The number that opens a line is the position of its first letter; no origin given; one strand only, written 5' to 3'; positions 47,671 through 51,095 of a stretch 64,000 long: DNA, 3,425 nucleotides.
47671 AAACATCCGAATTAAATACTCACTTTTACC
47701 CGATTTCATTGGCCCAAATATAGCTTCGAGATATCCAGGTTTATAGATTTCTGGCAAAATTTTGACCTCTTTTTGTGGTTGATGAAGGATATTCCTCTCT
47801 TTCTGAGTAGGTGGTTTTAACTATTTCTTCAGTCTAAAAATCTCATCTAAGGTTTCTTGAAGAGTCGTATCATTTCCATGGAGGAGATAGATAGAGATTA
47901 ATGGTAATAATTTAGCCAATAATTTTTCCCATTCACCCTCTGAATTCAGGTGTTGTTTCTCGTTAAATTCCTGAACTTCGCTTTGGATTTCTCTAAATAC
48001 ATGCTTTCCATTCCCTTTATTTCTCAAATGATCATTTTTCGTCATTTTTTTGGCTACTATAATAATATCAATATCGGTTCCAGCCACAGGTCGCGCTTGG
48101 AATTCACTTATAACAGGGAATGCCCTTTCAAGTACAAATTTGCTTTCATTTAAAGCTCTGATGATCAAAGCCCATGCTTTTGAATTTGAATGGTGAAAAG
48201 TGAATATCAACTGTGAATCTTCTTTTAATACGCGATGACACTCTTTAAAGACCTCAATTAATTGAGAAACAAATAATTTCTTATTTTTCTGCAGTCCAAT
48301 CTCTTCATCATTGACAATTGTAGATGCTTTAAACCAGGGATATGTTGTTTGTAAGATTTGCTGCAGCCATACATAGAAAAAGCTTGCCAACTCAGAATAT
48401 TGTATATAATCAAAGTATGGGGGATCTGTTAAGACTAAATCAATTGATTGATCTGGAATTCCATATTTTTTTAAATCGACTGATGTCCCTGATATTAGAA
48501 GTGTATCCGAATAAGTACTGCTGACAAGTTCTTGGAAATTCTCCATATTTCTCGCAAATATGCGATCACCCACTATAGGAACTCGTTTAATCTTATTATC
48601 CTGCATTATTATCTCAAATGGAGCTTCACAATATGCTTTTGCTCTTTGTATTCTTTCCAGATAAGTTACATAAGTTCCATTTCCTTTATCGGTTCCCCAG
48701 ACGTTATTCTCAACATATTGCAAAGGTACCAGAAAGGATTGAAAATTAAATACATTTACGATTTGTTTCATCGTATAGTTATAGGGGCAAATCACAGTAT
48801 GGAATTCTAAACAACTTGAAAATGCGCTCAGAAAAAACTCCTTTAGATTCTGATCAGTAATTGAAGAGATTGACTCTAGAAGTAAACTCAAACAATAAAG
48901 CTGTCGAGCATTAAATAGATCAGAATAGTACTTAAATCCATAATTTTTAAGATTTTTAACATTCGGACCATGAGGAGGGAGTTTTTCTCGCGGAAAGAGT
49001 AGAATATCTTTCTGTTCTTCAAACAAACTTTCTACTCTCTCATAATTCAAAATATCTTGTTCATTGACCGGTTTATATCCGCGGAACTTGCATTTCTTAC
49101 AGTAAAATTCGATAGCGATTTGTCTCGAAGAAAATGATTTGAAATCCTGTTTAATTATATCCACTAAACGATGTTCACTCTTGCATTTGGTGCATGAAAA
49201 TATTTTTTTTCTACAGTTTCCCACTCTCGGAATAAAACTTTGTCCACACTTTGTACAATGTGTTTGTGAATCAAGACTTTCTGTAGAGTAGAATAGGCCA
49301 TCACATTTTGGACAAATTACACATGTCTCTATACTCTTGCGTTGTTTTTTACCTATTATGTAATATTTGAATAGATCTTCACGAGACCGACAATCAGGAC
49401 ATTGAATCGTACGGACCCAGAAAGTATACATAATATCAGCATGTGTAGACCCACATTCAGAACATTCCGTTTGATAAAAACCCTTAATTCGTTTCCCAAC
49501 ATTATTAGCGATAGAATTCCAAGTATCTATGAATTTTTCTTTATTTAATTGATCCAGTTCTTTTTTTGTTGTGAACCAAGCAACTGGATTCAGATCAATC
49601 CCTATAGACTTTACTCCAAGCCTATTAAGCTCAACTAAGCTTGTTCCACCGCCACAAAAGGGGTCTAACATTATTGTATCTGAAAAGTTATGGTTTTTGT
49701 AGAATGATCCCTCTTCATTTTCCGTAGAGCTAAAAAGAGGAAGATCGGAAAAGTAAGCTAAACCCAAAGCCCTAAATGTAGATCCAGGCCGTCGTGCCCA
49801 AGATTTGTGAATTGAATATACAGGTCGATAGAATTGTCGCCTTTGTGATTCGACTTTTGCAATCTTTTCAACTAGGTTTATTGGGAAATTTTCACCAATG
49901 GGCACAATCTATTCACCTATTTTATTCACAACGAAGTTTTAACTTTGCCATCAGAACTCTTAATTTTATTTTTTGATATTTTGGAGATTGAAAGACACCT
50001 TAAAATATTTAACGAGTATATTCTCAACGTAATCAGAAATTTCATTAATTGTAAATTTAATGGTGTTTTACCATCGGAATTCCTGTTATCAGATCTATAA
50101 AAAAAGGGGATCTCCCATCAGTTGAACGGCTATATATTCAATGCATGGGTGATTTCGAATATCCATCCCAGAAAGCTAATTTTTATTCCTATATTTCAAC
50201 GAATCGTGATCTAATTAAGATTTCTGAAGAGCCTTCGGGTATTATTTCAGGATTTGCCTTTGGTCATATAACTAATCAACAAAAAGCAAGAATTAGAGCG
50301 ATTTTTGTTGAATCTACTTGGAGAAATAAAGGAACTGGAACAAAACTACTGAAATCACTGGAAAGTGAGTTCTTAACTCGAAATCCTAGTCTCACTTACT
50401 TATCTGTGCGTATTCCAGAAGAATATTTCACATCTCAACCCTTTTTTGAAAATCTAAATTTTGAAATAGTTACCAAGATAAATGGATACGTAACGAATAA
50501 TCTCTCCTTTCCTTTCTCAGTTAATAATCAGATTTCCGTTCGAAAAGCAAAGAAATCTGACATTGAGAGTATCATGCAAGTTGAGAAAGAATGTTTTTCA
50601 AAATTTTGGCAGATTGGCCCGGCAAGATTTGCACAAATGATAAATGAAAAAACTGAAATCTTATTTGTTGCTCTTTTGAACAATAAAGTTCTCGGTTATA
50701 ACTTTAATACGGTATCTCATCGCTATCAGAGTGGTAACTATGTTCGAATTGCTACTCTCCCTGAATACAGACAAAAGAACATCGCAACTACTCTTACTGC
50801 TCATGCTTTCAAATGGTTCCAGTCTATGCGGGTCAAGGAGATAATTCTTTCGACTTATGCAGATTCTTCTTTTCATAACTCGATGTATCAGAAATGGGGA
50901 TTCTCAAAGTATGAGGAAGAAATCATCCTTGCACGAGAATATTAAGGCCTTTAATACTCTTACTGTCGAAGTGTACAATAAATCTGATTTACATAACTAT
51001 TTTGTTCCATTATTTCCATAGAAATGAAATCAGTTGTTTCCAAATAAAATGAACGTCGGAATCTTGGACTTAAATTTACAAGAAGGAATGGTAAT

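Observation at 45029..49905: Thymidine kinase embedded between, and overlapping, two paralogous Zn-ribbon (COG1743/DUF1156-type) DNA methyltransferases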

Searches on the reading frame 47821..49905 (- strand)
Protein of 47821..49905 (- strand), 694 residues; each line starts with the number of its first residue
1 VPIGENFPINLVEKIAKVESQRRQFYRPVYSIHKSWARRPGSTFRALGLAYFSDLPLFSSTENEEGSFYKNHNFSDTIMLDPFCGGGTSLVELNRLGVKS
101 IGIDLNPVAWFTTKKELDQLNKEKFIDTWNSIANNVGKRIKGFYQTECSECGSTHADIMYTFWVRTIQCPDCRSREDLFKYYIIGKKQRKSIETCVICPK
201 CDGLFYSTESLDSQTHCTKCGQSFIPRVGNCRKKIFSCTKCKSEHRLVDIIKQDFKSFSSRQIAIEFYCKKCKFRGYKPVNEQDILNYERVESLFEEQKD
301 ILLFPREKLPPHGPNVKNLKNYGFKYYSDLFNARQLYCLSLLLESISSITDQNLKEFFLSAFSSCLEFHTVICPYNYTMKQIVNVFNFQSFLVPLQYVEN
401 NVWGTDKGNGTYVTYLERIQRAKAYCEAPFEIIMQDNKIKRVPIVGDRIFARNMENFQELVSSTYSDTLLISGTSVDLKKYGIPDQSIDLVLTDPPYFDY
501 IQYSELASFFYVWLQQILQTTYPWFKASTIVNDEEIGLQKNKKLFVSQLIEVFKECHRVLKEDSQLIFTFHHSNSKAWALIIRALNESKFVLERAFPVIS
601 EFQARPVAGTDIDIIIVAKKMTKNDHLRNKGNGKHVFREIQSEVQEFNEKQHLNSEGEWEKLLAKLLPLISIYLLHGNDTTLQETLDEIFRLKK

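Call 5: search_protein_families(library=pfam, proteins=[window:47821-49905:-], max_evalue=0.01)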
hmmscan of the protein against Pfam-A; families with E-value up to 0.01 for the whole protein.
window:47821-49905:- (694 aa): 3 families
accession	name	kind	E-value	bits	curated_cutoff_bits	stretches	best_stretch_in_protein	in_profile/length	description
PF01555.25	N6_N4_Mtase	-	1.5e-13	51.7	26.7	2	488-594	1-77/221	DNA methylase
PF01170.24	UPF0020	-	0.00011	22.4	22.3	0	76-116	29-68/197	RMKL-like, methyltransferase domain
PF08241.18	Methyltransf_11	-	0.0066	17.5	21.2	0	547-568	74-95/95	Methyltransferase domain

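Call 6: search_protein_families(library=padloc, proteins=[window:47821-49905:-], max_evalue=0.01)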
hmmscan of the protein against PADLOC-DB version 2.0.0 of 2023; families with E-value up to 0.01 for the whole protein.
window:47821-49905:- (694 aa): 48 families (the best 25 are shown)
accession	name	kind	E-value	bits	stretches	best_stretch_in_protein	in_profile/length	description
PDLC02541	PglX|PglXI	-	7e-25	85.3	2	452-592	458-590/919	PglXI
PDLC00661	HmaB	-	1.2e-22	77.6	2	156-531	266-612/973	DNA-adenine methylase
PDLC03367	MTase_II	-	1.9e-22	77.4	2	70-183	36-139/633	Type II methyltransferase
PDLC00660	HmaB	-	7.1e-22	75.1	2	489-532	569-612/967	DNA-adenine methylase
PDLC03233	MTase_II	-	1.6e-21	74.6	2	483-608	488-627/731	Type II methyltransferase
PDLC03312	MTase_II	-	1.7e-20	70.4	3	76-202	815-936/1344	Type II methyltransferase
PDLC02189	DUF1156_MTase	-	8.6e-19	65.2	3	452-646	511-704/944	-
PDLC03319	MTase_II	-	8.8e-17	59.1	2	477-591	281-389/503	Type II methyltransferase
PDLC03387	MTase_II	-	3.1e-13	47.5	2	518-569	34-85/289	Type II methyltransferase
PDLC03322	MTase_II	-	3.4e-13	47.3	1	70-146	59-135/446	Type II methyltransferase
PDLC03353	MTase_II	-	1.3e-12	45.8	2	477-576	19-123/260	Type II methyltransferase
PDLC03239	MTase_II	-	2.5e-12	44.3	2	76-145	91-162/442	Type II methyltransferase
PDLC03346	MTase_II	-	1.1e-11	41.2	1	485-592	605-704/1068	Type II methyltransferase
PDLC03380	MTase_II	-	1.8e-11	41.9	2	76-125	58-106/393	Type II methyltransferase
PDLC03224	MTase_II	-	2.3e-11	41.3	1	76-133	95-154/481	Type II methyltransferase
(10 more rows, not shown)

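Call 7: search_protein_families(library=ncbifam, proteins=[window:47821-49905:-], max_evalue=0.01)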
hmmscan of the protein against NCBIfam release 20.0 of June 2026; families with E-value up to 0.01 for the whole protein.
window:47821-49905:- (694 aa): 6 families
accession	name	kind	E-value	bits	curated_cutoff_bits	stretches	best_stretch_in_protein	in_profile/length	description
NF042963.1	DUF1156_antiphage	equivalog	6.8e-33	113.8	1000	2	452-649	537-734/960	anti-phage-associated DUF1156 domain-containing protein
NF008572.0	PRK11524.1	equivalog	1.5e-06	27.6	292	0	467-508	14-54/294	adenine-specific DNA-methyltransferase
NF010253.0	PRK13699.1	subfamily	3e-06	27.1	244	0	470-498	4-31/226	DNA methyltransferase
TIGR01177.1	TIGR01177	hypoth_equivalog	6.6e-06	25.6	316.55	1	78-115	185-222/330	TIGR01177 family methyltransferase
NF050803.1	DnaMtaseCcrMCaul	equivalog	0.00035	19.6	830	0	76-121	206-251/350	adenine-specific DNA-methyltransferase CcrM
NF040721.1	Trm14_Arch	equivalog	0.0013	18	280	0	75-94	190-210/370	tRNA (guanine(6)-N2)-methyltransferase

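Call 63: find_homologous_proteins(query=window:47821-49905:-, max_evalue=1e-10)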
Query window:47821-49905:- (694 aa): 1409 proteins with E <= 1e-10 among 8000 candidates; the best 120 are listed.
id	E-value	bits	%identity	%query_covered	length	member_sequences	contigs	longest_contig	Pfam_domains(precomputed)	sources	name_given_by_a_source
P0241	0.0e+0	1614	100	100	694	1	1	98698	PF01555.25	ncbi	-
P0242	0.0e+0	1126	70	100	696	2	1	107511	PF01555.25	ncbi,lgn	-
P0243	0.0e+0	1122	69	100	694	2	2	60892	PF01555.25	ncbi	ncbi:MAG: DNA methyltransferase [Candidatus Hodarchaeales archaeon]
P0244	0.0e+0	1114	68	100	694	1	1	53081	PF01555.25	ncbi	-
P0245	0.0e+0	1101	67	100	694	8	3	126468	PF01555.25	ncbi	ncbi:MAG: DNA methyltransferase [Candidatus Hodarchaeales archaeon]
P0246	3.7e-278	943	59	100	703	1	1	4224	PF01170.25,PF01555.25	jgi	jgi:adenine-specific DNA methylase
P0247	2.3e-272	923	58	100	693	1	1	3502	PF01555.25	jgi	-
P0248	1.6e-271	921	58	100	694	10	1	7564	PF01555.25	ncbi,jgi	ncbi:MAG: DNA methyltransferase [Candidatus Hodarchaeales archaeon]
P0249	1.6e-267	907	56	100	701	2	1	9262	PF01170.25,PF01555.25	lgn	-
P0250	2.2e-267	907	56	99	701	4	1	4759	PF01555.25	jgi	jgi:adenine-specific DNA methylase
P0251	3.8e-267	906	56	99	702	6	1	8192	PF01170.25,PF01555.25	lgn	-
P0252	3.5e-266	903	56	99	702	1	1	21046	PF01170.25,PF01555.25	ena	-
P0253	4.3e-266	903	56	99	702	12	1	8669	PF01170.25,PF01555.25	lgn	-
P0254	1.2e-265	901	58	99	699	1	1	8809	PF06634.18,PF01555.25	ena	-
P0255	1.3e-265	901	62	90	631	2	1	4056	PF01555.25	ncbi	ncbi:MAG: DNA methyltransferase, partial [Candidatus Hodarchaeales archaeon]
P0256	5.6e-265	899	56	99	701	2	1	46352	PF01555.25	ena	-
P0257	6.6e-265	899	55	100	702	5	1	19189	PF01555.25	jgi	jgi:adenine-specific DNA methylase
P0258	7.6e-265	899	57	99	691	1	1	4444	PF01555.25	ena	-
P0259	2.9e-264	897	56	99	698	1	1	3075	PF01170.25,PF01555.25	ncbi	ncbi:MAG: DNA methyltransferase [Candidatus Hodarchaeota archaeon]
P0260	7.3e-264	895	56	99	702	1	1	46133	PF01555.25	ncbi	-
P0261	2.5e-262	890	55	100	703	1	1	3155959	PF01555.25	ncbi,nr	ncbi:MAG: DUF1156 domain-containing protein [Candidatus Heimdallarchaeota archaeon]|nr:MAG: DUF1156 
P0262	3.0e-262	890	56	100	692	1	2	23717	PF01555.25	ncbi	ncbi:MAG: hypothetical protein ACFFAJ_04330 [Candidatus Hodarchaeota archaeon]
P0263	1.0e-261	888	56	98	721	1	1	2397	PF01170.25,PF01555.25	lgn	-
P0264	1.9e-261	887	55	99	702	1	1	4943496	PF01170.25,PF01555.25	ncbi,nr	ncbi:MAG: DUF1156 domain-containing protein [Candidatus Heimdallarchaeota archaeon]|nr:MAG: DUF1156 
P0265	2.6e-261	887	54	100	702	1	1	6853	PF01555.25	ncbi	-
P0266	2.7e-261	887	54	99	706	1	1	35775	PF01555.25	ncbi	ncbi:MAG: DNA methyltransferase [Promethearchaeota archaeon]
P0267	2.7e-261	887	55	99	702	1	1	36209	PF01555.25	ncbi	ncbi:MAG: DNA methyltransferase [Candidatus Hodarchaeota archaeon]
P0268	6.3e-261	886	55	99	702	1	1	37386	PF01170.25,PF01555.25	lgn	-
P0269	1.2e-260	885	55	99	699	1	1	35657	PF01555.25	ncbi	ncbi:MAG: hypothetical protein ACFFFH_06000 [Candidatus Thorarchaeota archaeon]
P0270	2.4e-260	884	54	100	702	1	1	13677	PF01555.25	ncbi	-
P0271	2.6e-260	884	55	100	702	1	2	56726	PF01555.25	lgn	-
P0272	3.9e-259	880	55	99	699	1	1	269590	PF01170.25,PF01555.25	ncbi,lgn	ncbi:MAG: DNA methyltransferase [Promethearchaeota archaeon]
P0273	6.3e-258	876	54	99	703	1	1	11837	PF01555.25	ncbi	ncbi:MAG: DNA methyltransferase [Candidatus Hodarchaeota archaeon]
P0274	6.5e-258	876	54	99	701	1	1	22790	PF01555.25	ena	-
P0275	3.9e-256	870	54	100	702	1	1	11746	PF01555.25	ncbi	-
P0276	5.2e-256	869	54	99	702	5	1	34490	PF01170.25,PF01555.25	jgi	-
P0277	7.2e-256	869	55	100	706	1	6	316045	PF01170.25,PF01555.25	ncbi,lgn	ncbi:MAG: DNA methyltransferase [Promethearchaeota archaeon]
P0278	8.4e-255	865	54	99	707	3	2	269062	PF01555.25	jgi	jgi:adenine-specific DNA methylase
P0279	2.6e-254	864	54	99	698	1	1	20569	PF01555.25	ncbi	-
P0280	5.7e-254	863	55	98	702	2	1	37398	PF01555.25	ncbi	ncbi:MAG: DNA methyltransferase [Candidatus Hodarchaeales archaeon]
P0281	2.6e-252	857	55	99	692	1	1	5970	PF01555.25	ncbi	-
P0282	8.8e-251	852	53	99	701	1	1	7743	PF01555.25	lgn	-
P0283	4.4e-250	850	53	99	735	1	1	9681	PF01555.25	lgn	-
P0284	2.9e-246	837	54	97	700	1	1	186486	PF01555.25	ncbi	ncbi:MAG: hypothetical protein ACFFE8_01365 [Candidatus Heimdallarchaeota archaeon]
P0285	2.2e-243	828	61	82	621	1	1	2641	PF01555.25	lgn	-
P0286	2.4e-243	828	52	99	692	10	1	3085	PF01170.25,PF01555.25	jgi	jgi:adenine-specific DNA methylase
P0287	2.1e-242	824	54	97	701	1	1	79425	PF01555.25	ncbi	ncbi:MAG: hypothetical protein ACFFFG_13905 [Candidatus Thorarchaeota archaeon]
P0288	5.0e-238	810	53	100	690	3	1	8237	PF01555.25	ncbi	ncbi:MAG: hypothetical protein ACTSPV_10065 [Candidatus Hodarchaeales archaeon]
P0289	1.4e-236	805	52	99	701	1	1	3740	PF01555.25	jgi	jgi:adenine-specific DNA methylase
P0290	5.2e-236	803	51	99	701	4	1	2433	PF01555.25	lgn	-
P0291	3.2e-223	761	62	74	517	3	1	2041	PF01555.25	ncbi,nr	ncbi:MAG: hypothetical protein KAT16_09230, partial [Candidatus Heimdallarchaeota archaeon]|nr:hypot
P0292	9.2e-180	617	44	92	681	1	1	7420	PF01170.25,PF06634.18,PF01555.25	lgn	-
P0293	4.8e-153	529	38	100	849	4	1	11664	PF02086.22,PF01555.25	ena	-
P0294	3.7e-152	526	55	64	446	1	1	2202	PF01555.25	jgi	jgi:adenine-specific DNA methylase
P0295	1.2e-151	524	37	100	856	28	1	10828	PF02086.22,PF01555.25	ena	-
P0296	3.2e-149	516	37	100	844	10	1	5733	PF01555.25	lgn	-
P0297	1.6e-148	514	53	62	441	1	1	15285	PF01555.25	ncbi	ncbi:MAG: hypothetical protein ACFE9L_10485 [Candidatus Hodarchaeota archaeon]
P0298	5.0e-147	509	36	100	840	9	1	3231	PF02086.22,PF01555.25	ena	-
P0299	5.1e-140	486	51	63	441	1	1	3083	PF01555.25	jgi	jgi:adenine-specific DNA methylase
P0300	3.4e-137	477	40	89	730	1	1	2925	PF01555.25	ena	-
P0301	7.7e-134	466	37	88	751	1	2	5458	PF02086.22,PF01170.25,PF08241.19,PF01555.25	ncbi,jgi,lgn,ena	-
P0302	1.6e-133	465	37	88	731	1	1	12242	PF02086.22,PF01170.25,PF06634.18,PF01555.25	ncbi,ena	-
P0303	2.1e-133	464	36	99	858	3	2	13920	PF06634.18,PF01555.25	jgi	-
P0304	3.8e-133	463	39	86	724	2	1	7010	PF01555.25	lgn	-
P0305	6.3e-133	463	37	93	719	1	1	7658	PF06634.18,PF01555.25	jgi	jgi:adenine-specific DNA methylase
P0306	1.6e-131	458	37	89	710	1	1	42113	PF02086.22,PF01170.25,PF06634.18,PF08241.19,PF01555.25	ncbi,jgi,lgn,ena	-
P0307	3.6e-131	457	37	88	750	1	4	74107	PF02086.22,PF01170.25,PF01555.25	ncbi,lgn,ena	-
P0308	7.5e-131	456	38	89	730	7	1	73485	PF02086.22,PF06634.18,PF01555.25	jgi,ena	-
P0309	9.3e-131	455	36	88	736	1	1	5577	PF02086.22,PF01170.25,PF01555.25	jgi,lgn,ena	-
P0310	9.7e-130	452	37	88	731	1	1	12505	PF01170.25,PF01555.25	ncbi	-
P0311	2.7e-129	451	37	90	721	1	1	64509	PF06634.18,PF01555.25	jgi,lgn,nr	nr:DUF1156 domain-containing protein [Candidatus Freyarchaeota archaeon]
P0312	4.2e-129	450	36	89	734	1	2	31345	PF02086.22,PF08241.19,PF01555.25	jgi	jgi:putative DNA methylase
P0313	5.8e-129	449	36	93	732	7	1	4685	PF13649.13,PF01170.25,PF06634.18,PF08241.19,PF01555.25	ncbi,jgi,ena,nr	ncbi:MAG: hypothetical protein DRI57_14625 [Deltaproteobacteria bacterium]|nr:MAG: hypothetical prot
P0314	7.9e-129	449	38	88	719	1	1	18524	PF06634.18,PF01555.25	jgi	jgi:adenine-specific DNA methylase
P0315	9.7e-129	449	37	86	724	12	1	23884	PF01555.25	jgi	-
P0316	2.7e-128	447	37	88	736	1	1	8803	PF01170.25,PF06634.18,PF01555.25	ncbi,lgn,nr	ncbi:MAG: DUF1156 domain-containing protein [Caldilineae bacterium]|nr:MAG: DUF1156 domain-containin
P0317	2.7e-128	447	38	86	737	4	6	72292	PF01555.25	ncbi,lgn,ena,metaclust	metaclust:\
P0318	4.7e-128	446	39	86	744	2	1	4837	PF02086.22,PF01555.25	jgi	jgi:adenine-specific DNA methylase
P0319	6.3e-128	446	39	86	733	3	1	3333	PF01555.25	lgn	-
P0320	6.9e-128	446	36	88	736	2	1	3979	PF01170.25,PF08241.19,PF01555.25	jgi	-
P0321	8.0e-128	446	37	89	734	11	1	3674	PF06634.18,PF01555.25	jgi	jgi:adenine-specific DNA methylase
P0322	1.1e-127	445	35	89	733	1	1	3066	PF02086.22,PF06634.18,PF01555.25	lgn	-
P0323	1.5e-127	445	38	88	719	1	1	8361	PF06634.18,PF01555.25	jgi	jgi:adenine-specific DNA methylase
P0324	1.9e-127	445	37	93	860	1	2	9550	PF06634.18,PF01555.25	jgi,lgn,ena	-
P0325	2.1e-127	444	39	86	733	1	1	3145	PF06634.18,PF01555.25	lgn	-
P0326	8.8e-127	442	35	88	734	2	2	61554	PF02086.22,PF01555.25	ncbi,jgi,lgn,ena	-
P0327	9.5e-127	442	35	88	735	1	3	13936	PF02086.22,PF01170.25,PF01555.25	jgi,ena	-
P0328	1.1e-126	442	35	88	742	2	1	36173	PF02086.22,PF01170.25,PF08241.19,PF01555.25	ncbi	-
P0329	1.2e-126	442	39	86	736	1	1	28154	PF01170.25,PF08241.19,PF01555.25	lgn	-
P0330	1.4e-126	442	38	90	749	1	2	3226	PF03602.22,PF01170.25,PF08241.19,PF01555.25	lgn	-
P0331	2.1e-126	441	35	99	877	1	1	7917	PF06634.18,PF01555.25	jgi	jgi:adenine-specific DNA methylase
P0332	2.2e-126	441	36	89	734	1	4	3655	PF01170.25,PF01555.25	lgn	-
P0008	3.6e-126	440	38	90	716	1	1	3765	PF01555.25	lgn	-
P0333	4.8e-126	440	38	89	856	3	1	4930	PF06634.18,PF01555.25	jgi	-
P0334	5.1e-126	440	35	89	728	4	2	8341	PF02086.22,PF01170.25,PF01555.25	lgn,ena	-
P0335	6.4e-126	439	40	86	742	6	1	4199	PF08241.19,PF01555.25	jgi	-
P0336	6.7e-126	439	37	88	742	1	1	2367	PF02086.22,PF01170.25,PF01555.25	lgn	-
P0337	8.5e-126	439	38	88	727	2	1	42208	PF02086.22,PF01170.25,PF06634.18,PF08241.19,PF01555.25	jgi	-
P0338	1.4e-125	438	37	89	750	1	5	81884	PF02086.22,PF01170.25,PF06634.18,PF01555.25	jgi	jgi:adenine-specific DNA methylase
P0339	1.4e-125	438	37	89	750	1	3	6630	PF02086.22,PF01170.25,PF06634.18,PF01555.25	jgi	jgi:adenine-specific DNA methylase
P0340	2.0e-125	438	35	89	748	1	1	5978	PF01555.25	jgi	jgi:putative DNA methylase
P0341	2.3e-125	438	34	93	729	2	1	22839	PF02086.22,PF01170.25,PF01555.25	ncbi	-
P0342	2.4e-125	438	38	86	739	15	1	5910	PF08241.19,PF01555.25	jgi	jgi:putative DNA methylase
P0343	3.4e-125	437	35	100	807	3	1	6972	PF02086.22,PF01555.25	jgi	-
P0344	3.5e-125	437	37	88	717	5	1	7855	PF06634.18,PF01555.25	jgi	jgi:adenine-specific DNA methylase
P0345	4.4e-125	437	37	89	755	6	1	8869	PF02086.22,PF01170.25,PF06634.18,PF01555.25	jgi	-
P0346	4.5e-125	437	38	87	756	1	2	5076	PF02086.22,PF01170.25,PF08241.19,PF01555.25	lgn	-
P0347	5.0e-125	437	36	92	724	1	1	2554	PF08241.19,PF01555.25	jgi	jgi:adenine-specific DNA methylase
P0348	5.3e-125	436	37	89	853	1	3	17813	PF06634.18,PF01555.25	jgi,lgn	-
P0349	5.5e-125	436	35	88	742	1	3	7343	PF02086.22,PF01170.25,PF01555.25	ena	-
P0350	5.9e-125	436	37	88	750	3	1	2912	PF02086.22,PF01170.25,PF01555.25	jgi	-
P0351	6.1e-125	436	35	89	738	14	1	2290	PF02086.22,PF01555.25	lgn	-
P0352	6.9e-125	436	35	91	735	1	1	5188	PF01170.25,PF01555.25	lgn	-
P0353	7.4e-125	436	37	88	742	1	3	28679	PF02086.22,PF01170.25,PF06634.18,PF01555.25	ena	-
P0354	8.6e-125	436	35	89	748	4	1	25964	PF02086.22,PF01170.25,PF01555.25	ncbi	ncbi:MAG: hypothetical protein ABIG63_06045 [Chloroflexota bacterium]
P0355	9.0e-125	436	33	94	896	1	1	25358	PF01555.25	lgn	-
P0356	1.2e-124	435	38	86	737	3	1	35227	PF01555.25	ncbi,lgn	ncbi:MAG: DNA methyltransferase [Anaerolineae bacterium]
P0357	1.2e-124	435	38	86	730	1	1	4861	PF01555.25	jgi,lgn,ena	-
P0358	2.6e-124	434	38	89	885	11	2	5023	PF06634.18,PF01555.25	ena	-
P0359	5.5e-124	433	36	89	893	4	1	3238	PF02086.22,PF06634.18,PF01555.25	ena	-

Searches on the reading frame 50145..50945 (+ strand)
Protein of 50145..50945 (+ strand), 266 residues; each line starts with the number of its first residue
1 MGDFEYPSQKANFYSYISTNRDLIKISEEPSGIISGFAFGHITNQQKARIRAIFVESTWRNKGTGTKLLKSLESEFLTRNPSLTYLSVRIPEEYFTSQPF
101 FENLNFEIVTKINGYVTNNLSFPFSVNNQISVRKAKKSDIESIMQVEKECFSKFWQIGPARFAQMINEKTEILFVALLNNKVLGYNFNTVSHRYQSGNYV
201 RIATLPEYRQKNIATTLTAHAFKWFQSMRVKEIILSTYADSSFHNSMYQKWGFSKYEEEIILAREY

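Call 14: search_protein_families(library=pfam, proteins=[window:50145-50945:+], max_evalue=0.001)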
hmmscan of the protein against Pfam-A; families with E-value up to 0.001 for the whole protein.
window:50145-50945:+ (266 aa): 7 families
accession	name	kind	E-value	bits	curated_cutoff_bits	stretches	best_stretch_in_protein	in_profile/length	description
PF00583.31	Acetyltransf_1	-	2.1e-18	67.1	20.7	2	141-253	2-116/116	Acetyltransferase (GNAT) family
PF13508.13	Acetyltransf_7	-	5.3e-17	62.4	27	2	171-254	3-83/84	Acetyltransferase (GNAT) domain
PF13673.13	Acetyltransf_10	-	2.1e-15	57.3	23.6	2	38-109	42-110/128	Acetyltransferase (GNAT) domain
PF13527.13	Acetyltransf_9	-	2.4e-06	28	25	1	132-254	2-125/127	Acetyltransferase (GNAT) domain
PF08445.16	FR47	-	3.7e-06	27.3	22.1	0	40-109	14-80/86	FR47-like protein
PF13880.12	Acetyltransf_13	-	6e-05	23.2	22.8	0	50-78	7-35/69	ESCO1/2 acetyl-transferase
PF13420.13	Acetyltransf_4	-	0.0003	21.3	24.3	1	25-117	53-145/155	Acetyltransferase (GNAT) domain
